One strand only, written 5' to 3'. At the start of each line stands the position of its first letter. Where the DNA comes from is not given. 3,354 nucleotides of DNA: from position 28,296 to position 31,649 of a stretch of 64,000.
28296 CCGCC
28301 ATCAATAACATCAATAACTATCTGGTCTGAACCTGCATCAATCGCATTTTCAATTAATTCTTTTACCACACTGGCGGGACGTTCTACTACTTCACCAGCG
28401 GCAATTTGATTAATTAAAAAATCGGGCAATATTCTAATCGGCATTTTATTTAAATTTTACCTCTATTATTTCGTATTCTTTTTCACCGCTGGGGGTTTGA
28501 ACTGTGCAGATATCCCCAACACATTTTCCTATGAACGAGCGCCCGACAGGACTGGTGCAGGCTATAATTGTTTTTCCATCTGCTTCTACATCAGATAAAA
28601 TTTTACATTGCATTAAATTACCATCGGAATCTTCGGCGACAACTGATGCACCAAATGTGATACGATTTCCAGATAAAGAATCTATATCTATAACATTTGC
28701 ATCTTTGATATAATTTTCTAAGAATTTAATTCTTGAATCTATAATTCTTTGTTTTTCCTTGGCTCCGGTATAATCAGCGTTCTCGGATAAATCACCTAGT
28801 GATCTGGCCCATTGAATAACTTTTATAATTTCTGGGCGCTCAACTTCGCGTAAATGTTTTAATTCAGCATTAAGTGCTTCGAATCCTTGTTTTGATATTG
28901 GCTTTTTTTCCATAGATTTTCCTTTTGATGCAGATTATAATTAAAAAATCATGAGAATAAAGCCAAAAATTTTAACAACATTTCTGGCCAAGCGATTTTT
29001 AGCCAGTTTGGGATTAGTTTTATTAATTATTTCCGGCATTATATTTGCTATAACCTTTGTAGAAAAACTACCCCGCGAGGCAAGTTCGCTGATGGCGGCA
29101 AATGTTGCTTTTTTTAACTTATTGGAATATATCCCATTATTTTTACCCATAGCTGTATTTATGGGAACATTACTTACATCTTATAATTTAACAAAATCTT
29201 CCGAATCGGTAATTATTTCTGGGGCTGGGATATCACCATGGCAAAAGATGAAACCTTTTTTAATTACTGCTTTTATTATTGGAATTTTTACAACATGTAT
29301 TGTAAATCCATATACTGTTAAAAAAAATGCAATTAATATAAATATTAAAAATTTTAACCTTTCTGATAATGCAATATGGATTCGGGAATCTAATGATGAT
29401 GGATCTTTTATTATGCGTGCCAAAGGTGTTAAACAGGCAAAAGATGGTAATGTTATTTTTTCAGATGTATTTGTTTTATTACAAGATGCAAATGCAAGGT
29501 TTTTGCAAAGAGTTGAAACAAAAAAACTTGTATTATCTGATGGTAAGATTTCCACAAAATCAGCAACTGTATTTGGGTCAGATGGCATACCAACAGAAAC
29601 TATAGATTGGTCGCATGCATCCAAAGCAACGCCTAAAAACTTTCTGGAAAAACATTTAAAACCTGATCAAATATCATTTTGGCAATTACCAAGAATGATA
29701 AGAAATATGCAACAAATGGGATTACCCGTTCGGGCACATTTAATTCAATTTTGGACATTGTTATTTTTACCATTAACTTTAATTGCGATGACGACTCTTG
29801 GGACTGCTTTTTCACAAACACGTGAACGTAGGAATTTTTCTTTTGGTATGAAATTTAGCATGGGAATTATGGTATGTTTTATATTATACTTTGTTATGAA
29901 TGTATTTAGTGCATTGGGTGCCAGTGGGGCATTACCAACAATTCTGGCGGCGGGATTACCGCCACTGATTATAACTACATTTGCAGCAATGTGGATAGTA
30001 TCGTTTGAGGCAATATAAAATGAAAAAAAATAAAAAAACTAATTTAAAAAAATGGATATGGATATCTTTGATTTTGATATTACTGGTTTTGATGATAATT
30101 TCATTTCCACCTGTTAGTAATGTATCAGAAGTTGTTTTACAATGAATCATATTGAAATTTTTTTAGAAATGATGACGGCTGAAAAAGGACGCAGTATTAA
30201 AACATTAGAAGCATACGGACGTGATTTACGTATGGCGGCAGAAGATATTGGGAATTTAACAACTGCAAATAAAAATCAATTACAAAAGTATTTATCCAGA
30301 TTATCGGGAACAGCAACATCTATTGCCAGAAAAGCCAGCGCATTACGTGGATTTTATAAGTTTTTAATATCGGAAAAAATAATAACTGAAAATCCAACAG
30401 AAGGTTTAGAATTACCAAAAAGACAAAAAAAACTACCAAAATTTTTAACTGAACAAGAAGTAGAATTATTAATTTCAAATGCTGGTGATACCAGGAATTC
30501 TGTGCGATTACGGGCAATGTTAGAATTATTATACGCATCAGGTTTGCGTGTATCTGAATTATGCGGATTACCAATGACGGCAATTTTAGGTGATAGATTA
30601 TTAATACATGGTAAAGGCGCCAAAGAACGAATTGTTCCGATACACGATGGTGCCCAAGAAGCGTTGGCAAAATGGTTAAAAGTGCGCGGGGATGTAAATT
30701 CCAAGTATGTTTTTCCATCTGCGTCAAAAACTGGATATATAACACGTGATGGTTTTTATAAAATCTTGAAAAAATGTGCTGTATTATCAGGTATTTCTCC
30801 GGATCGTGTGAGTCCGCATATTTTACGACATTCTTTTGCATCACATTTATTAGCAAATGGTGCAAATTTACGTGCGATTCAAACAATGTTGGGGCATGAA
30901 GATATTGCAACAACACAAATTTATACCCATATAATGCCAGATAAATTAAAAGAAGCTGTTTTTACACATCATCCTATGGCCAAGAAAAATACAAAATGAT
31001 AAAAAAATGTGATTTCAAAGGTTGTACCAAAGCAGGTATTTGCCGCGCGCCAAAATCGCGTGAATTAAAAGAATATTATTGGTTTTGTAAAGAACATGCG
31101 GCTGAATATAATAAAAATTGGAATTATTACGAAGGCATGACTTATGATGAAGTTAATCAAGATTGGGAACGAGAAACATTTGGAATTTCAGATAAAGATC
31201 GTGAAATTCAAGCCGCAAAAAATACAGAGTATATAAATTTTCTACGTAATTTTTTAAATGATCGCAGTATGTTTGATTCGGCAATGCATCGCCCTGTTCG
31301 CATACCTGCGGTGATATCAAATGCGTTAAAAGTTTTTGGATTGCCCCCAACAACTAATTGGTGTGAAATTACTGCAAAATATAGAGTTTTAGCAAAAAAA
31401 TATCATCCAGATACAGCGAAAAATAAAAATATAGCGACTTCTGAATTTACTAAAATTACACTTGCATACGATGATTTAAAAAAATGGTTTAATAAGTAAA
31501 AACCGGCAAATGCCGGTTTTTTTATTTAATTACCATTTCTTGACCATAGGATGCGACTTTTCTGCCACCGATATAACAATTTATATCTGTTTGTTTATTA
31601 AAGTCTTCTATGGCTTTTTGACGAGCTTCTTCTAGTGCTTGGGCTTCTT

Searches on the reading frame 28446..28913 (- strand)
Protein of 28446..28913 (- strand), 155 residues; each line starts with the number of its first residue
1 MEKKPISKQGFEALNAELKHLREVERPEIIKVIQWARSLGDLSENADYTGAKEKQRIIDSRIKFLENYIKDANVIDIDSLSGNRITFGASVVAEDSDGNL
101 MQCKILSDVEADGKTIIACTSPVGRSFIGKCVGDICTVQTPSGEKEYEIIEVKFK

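Call 30: search_protein_families(library=pfam, proteins=[window:28446-28913:-], max_evalue=0.0001)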
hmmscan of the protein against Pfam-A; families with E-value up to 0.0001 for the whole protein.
window:28446-28913:- (155 aa): 2 families
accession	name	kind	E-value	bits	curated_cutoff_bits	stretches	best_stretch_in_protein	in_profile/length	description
PF03449.20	GreA_GreB_N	-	1.1e-27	96.5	24.5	1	5-74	2-71/71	Transcription elongation factor, N-terminal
PF01272.25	GreA_GreB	-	1.1e-16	61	26.9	1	83-153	4-76/77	Transcription elongation factor, GreA/GreB, C-term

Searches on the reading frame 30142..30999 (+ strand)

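Call 30: search_protein_families(library=pfam, proteins=[window:30142-30999:+], max_evalue=0.0001)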
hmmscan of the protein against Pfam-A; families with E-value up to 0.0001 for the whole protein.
window:30142-30999:+ (285 aa): 2 families
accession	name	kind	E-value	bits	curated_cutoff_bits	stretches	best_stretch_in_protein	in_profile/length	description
PF00589.27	Phage_integrase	-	5.9e-44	150.3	27.1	1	100-264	1-168/172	Phage integrase family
PF02899.23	Phage_int_SAM_1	-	6.2e-15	55.7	22.3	1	4-79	1-83/83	Phage integrase, N-terminal SAM-like domain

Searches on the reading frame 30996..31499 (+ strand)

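Call 30: search_protein_families(library=pfam, proteins=[window:30996-31499:+], max_evalue=0.0001)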
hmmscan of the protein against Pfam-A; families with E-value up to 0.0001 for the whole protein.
window:30996-31499:+ (167 aa): 1 family
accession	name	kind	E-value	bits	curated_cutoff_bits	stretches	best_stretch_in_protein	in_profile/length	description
PF00226.36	DnaJ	-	4.4e-10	40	27.8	1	112-162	4-54/63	DnaJ domain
